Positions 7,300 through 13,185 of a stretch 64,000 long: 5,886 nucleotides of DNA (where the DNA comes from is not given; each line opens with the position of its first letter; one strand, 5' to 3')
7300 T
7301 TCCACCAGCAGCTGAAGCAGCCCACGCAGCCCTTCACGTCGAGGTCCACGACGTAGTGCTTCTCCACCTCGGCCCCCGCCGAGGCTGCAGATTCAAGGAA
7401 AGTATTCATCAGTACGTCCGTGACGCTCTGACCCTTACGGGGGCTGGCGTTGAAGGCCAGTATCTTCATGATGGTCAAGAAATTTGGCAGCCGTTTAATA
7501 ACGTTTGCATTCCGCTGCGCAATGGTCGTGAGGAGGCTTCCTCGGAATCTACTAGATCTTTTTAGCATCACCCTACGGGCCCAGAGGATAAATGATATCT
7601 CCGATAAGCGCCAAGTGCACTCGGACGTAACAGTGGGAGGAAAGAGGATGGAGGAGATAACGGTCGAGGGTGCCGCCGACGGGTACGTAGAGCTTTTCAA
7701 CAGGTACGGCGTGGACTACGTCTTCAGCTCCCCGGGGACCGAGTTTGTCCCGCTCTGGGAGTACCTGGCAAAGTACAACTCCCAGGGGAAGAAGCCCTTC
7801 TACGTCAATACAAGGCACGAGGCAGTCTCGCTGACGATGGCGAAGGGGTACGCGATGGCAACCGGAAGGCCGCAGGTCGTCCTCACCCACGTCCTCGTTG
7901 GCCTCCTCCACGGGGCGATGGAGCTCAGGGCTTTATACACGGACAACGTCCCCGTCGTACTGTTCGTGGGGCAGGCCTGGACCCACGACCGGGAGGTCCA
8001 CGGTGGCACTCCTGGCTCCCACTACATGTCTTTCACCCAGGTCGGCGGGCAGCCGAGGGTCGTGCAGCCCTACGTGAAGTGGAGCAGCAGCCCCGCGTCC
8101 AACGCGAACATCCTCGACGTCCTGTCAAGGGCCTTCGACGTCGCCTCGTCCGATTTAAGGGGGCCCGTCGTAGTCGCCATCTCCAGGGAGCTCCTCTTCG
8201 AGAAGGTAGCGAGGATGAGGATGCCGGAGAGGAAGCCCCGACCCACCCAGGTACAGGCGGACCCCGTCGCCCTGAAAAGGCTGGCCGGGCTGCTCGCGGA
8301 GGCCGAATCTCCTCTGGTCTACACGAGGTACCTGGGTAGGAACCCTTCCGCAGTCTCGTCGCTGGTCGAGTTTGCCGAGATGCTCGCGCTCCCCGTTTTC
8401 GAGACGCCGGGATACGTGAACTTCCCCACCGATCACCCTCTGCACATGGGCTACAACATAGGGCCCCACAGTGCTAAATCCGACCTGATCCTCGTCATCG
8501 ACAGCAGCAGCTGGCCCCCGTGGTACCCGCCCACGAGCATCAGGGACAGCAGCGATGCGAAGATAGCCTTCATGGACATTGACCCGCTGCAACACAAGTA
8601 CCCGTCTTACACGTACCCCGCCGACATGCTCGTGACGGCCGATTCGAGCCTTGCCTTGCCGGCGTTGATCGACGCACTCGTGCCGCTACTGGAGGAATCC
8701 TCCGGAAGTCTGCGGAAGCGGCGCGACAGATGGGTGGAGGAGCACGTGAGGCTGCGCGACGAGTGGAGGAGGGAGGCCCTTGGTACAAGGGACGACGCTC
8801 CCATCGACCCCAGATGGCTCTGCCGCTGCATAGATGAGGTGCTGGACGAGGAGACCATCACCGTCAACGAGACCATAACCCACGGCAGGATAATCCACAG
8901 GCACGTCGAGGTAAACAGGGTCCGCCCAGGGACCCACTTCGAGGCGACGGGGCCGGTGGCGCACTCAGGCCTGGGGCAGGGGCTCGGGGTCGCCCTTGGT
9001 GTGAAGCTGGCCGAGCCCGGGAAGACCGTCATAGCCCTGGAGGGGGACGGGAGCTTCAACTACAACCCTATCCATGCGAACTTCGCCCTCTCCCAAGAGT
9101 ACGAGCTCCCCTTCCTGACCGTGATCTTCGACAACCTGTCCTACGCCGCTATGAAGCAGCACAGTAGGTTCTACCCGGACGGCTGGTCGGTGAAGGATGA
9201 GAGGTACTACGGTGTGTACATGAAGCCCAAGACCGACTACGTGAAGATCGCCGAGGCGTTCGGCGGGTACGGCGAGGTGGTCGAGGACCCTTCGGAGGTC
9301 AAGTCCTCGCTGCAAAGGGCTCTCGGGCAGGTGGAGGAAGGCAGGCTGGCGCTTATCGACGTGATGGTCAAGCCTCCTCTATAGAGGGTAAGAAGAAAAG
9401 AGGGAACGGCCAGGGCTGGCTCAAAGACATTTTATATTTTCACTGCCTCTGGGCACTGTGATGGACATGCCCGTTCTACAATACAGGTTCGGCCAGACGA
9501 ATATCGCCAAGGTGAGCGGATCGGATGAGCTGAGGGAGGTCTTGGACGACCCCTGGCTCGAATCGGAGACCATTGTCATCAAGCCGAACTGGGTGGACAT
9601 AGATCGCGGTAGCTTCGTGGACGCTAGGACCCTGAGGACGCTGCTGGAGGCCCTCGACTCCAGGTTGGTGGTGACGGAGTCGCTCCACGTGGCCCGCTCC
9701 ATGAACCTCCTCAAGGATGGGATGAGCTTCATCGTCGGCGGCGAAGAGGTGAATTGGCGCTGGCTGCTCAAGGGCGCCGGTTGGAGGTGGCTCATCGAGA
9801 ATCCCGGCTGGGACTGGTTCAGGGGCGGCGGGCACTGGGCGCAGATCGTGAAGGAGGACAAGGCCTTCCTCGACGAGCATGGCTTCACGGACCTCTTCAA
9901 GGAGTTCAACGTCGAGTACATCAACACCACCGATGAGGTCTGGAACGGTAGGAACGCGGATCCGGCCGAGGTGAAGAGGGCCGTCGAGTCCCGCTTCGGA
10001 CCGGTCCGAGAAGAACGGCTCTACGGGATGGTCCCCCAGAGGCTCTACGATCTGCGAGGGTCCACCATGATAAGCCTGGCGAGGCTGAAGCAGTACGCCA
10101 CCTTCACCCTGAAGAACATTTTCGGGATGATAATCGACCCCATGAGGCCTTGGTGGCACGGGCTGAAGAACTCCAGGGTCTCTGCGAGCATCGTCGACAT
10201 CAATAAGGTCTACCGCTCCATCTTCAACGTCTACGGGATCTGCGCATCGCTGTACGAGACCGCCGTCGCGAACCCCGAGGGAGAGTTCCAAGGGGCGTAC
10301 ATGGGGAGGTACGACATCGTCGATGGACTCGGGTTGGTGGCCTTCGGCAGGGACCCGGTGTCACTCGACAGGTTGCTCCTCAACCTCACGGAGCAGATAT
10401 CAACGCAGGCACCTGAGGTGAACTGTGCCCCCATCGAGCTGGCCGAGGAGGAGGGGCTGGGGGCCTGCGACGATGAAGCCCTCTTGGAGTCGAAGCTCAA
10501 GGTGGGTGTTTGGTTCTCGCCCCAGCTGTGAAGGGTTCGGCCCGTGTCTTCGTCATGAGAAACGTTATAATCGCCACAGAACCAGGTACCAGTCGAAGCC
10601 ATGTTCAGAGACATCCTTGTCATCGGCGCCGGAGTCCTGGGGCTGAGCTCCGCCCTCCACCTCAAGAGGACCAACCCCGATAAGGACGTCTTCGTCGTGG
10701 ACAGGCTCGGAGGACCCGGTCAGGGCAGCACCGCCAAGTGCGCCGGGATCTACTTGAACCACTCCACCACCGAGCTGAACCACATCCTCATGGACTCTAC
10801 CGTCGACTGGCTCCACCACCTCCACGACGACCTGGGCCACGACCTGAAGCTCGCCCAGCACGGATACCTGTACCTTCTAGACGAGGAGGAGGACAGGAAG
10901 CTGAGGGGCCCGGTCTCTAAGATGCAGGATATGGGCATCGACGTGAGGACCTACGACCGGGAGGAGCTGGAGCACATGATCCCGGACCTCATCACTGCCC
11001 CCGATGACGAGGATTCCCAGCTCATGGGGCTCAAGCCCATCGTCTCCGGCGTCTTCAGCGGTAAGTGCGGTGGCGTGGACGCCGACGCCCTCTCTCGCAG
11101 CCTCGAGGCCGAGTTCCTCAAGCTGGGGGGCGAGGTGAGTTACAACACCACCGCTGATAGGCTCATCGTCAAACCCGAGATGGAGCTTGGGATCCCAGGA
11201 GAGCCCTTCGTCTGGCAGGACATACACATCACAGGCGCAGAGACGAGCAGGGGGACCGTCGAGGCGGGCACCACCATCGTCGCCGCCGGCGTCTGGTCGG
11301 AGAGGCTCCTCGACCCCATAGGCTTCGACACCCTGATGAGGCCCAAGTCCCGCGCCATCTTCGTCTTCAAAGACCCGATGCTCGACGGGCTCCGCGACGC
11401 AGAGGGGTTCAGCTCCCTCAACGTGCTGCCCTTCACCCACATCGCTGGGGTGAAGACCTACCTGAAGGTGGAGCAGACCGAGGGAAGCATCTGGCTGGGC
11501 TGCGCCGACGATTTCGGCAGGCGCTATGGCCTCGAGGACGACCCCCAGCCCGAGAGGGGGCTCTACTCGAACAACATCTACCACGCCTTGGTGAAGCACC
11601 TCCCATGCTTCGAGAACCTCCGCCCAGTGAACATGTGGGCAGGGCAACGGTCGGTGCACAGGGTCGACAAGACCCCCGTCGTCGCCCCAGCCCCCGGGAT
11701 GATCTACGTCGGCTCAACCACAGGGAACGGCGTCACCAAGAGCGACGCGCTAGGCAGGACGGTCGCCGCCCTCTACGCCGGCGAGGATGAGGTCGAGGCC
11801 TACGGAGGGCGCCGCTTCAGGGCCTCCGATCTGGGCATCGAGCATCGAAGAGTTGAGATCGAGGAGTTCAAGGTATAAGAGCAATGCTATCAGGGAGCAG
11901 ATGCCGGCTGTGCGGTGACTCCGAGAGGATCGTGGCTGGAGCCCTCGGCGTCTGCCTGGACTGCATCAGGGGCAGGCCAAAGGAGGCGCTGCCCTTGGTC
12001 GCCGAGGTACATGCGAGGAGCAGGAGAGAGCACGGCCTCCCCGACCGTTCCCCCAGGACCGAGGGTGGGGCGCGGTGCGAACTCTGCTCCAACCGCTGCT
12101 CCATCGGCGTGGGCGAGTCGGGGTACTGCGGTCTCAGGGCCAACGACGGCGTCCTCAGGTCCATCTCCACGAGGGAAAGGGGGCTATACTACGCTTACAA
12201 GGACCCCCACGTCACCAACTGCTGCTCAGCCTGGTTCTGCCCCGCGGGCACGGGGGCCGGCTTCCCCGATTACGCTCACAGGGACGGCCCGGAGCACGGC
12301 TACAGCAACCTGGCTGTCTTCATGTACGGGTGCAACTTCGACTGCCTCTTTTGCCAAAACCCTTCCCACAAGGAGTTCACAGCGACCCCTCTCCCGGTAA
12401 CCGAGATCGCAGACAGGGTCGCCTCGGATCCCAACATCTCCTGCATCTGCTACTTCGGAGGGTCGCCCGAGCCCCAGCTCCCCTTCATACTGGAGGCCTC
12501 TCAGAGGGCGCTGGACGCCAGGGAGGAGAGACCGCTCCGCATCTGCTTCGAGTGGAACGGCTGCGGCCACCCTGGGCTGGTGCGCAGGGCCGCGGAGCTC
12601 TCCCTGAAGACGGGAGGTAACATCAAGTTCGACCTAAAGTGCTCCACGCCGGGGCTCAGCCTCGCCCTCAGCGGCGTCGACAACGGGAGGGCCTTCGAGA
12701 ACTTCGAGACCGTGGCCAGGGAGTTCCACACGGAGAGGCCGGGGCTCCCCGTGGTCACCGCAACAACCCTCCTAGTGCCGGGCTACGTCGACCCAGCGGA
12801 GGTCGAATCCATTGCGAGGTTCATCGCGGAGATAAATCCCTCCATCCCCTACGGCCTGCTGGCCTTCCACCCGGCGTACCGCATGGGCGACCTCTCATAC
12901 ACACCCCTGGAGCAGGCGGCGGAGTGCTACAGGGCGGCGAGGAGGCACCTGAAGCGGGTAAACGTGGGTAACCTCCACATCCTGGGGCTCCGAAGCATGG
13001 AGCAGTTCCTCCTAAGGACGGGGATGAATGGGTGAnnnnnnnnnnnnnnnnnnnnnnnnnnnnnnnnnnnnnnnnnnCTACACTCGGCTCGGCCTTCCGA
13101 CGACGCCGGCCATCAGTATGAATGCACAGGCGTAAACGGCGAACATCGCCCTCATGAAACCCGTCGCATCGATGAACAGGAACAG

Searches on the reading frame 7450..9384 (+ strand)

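Call 10: search_protein_families(library=pfam, proteins=[window:7450-9384:+], max_evalue=0.001)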
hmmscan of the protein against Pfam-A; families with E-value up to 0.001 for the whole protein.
window:7450-9384:+ (644 aa): 3 families
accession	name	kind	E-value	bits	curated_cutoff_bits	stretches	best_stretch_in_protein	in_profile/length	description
PF02775.26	TPP_enzyme_C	-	1.5e-24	86.9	21.9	1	481-638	8-151/151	Thiamine pyrophosphate enzyme, C-terminal TPP binding domain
PF02776.23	TPP_enzyme_N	-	3e-22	79.1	26.8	1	77-185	5-109/119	Thiamine pyrophosphate enzyme, N-terminal TPP binding domain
PF00205.28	TPP_enzyme_M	-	2.1e-08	34.4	30.4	1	276-405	2-136/137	Thiamine pyrophosphate enzyme, central domain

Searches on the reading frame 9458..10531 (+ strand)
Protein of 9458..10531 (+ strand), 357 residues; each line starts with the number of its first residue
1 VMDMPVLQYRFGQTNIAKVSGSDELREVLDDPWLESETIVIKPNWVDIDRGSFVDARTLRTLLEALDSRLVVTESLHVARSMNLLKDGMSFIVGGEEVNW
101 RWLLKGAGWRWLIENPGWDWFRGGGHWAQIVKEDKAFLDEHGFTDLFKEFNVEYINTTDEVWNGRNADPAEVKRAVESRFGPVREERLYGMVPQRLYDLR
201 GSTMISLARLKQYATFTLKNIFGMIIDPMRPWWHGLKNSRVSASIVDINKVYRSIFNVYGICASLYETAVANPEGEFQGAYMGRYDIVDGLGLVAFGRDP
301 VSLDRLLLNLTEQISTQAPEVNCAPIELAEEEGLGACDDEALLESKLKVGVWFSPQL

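Call 10: search_protein_families(library=pfam, proteins=[window:9458-10531:+], max_evalue=0.001)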
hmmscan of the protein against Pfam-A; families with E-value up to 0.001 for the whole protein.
window:9458-10531:+ (357 aa): 1 family
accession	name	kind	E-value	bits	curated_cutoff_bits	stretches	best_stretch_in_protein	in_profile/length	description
PF04015.17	DUF362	-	2e-10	41.5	24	1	133-306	48-197/200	Domain of unknown function (DUF362)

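Call 52: search_protein_families(library=ncbifam, proteins=[window:9458-10531:+], max_evalue=0.00001)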
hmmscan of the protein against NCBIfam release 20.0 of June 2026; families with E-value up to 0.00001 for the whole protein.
window:9458-10531:+ (357 aa): 0 families

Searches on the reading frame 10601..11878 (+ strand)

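Call 10: search_protein_families(library=pfam, proteins=[window:10601-11878:+], max_evalue=0.001)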
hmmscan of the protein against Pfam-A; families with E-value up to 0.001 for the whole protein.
window:10601-11878:+ (425 aa): 1 family
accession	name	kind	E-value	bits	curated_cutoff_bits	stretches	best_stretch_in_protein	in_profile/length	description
PF01266.30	DAO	-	2.3e-39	136.4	27.9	1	4-391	1-353/353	FAD dependent oxidoreductase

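Call 52: search_protein_families(library=ncbifam, proteins=[window:10601-11878:+], max_evalue=0.00001)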
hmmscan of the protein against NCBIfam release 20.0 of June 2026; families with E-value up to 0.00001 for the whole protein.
window:10601-11878:+ (425 aa): 8 families
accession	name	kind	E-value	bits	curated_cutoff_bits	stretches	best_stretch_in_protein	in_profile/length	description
TIGR02352.1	thiamin_ThiO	equivalog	3e-11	43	250.8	1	5-239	1-213/351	glycine oxidase ThiO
TIGR01373.1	soxB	subfamily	8.3e-11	41.3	529.45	1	4-243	32-250/407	sarcosine oxidase subunit beta family protein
NF001933.0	PRK00711.1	subfamily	2.9e-09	36.5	383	0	5-49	3-45/429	D-amino acid dehydrogenase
TIGR03329.1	Phn_aa_oxid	hypoth_equivalog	2e-07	30.2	632.8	0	4-57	26-78/460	putative aminophosphonate oxidoreductase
TIGR03364.1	HpnW_proposed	hypoth_equivalog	7.5e-07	28.5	285.1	0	4-128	2-123/365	TIGR03364 family FAD-dependent oxidoreductase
NF008726.1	PRK11728.1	equivalog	2.6e-06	26.5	299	1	4-188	2-173/389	L-2-hydroxyglutarate oxidase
NF050086.1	pipecolate_AmaA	exception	2.8e-06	26.3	600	0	4-45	27-65/425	L-pipecolate oxidase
NF008425.0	PRK11259.1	equivalog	9.6e-06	24.8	257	0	214-256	186-226/377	N-methyl-L-tryptophan oxidase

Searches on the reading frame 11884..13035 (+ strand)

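Call 10: search_protein_families(library=pfam, proteins=[window:11884-13035:+], max_evalue=0.001)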
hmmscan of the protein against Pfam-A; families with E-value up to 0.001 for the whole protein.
window:11884-13035:+ (383 aa): 2 families
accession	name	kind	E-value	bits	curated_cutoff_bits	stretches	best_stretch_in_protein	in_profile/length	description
PF04055.27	Radical_SAM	-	4.4e-10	40.4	29.5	1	145-313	2-165/166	Radical SAM superfamily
PF13353.11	Fer4_12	-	0.00059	20.6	22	0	143-226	8-91/137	4Fe-4S single cluster domain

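Call 52: search_protein_families(library=ncbifam, proteins=[window:11884-13035:+], max_evalue=0.00001)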
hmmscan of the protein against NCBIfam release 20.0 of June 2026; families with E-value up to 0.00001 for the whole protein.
window:11884-13035:+ (383 aa): 6 families
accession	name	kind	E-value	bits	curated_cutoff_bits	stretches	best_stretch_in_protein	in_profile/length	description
NF048010.1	SfplDhtActHpsHDes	equivalog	3.5e-12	45.8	430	1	238-350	177-282/298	(2S)-3-sulfopropanediol dehydratase activating enzyme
TIGR04337.1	AmmeMemoSam_rS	hypoth_equivalog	4.8e-11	42.1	220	1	292-365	211-287/349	AmmeMemoRadiSam system radical SAM enzyme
TIGR04041.1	activase_YjjW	hypoth_equivalog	2.5e-09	37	250.2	0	134-162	14-39/276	YjjW family glycine radical enzyme activase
TIGR02493.1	PFLA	equivalog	5.9e-08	32.4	231.75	1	141-329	16-198/235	pyruvate formate-lyase-activating protein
TIGR02495.1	NrdG2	equivalog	1.6e-06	27.6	131.15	1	139-198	15-76/193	anaerobic ribonucleoside-triphosphate reductase activating protein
TIGR02494.1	PFLE_PFLC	subfamily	5.9e-06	25.7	174.35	0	144-163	18-37/293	glycyl-radical enzyme activating protein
